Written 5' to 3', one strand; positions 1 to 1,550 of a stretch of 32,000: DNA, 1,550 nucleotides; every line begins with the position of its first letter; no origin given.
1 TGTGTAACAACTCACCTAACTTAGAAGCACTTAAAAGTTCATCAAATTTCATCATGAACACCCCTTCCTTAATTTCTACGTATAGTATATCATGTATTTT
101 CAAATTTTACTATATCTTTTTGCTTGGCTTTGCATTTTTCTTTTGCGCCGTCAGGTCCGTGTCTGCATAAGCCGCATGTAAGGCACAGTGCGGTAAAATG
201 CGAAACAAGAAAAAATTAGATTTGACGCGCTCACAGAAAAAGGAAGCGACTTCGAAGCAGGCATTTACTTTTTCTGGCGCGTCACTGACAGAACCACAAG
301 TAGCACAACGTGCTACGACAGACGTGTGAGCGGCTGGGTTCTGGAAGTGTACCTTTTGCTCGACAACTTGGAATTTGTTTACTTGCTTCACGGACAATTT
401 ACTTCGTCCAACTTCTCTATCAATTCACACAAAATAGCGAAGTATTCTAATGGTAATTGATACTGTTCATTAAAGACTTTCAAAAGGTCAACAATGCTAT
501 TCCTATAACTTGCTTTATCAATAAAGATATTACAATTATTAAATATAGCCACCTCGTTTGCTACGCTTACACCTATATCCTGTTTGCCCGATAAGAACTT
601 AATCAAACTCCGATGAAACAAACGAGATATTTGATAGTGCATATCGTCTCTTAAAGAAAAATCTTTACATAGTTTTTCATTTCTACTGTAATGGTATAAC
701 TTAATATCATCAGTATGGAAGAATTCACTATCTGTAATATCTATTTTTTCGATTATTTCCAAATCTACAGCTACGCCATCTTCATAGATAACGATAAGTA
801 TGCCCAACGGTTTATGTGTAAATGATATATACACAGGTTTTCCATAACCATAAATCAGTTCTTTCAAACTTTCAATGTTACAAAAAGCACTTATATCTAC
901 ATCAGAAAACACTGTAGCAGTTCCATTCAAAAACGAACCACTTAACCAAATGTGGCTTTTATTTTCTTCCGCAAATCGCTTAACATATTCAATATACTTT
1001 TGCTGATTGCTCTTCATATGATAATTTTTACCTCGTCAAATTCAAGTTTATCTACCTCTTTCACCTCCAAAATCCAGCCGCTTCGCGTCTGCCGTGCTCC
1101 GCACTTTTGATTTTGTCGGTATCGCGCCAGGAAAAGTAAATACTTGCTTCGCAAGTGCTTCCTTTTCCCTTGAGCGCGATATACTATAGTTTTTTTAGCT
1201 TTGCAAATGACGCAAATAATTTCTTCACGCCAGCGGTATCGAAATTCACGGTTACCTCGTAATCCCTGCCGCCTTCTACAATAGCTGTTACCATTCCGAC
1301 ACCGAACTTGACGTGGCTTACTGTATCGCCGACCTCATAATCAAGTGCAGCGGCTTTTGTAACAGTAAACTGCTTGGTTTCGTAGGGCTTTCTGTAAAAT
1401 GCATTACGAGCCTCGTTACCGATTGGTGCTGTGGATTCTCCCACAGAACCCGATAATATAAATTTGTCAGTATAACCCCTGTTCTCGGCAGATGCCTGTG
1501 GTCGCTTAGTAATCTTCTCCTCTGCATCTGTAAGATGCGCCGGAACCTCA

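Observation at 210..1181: Diverged ~150-nt hairpin-rich repeats in inverted orientation bracket a nucleotidyltransferase gene directly downstream of pcrA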

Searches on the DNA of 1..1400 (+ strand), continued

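Call 84: search_with_rna_model(model_id=R1, sources=[L063, L064, L065, L066, L067, L068, L069, L070, L071, L072, L073, L074], max_evalue=1)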
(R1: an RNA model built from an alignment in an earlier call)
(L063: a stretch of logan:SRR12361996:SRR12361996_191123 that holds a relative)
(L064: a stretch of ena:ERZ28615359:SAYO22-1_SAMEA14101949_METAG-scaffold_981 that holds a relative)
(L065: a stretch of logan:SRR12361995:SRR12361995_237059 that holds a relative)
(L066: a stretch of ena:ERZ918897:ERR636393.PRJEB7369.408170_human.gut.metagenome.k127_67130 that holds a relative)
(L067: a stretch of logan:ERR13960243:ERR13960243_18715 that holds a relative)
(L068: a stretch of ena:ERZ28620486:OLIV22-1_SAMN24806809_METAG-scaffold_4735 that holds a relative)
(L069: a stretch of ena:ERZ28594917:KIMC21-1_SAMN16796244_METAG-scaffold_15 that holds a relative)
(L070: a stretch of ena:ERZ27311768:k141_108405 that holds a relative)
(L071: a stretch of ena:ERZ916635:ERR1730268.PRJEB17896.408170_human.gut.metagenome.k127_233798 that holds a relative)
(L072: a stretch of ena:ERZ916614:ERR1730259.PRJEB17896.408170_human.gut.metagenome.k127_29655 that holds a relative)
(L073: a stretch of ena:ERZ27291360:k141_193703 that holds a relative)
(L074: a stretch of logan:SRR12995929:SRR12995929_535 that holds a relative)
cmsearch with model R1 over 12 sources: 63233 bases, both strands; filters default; matches with E-value up to 1: 0.
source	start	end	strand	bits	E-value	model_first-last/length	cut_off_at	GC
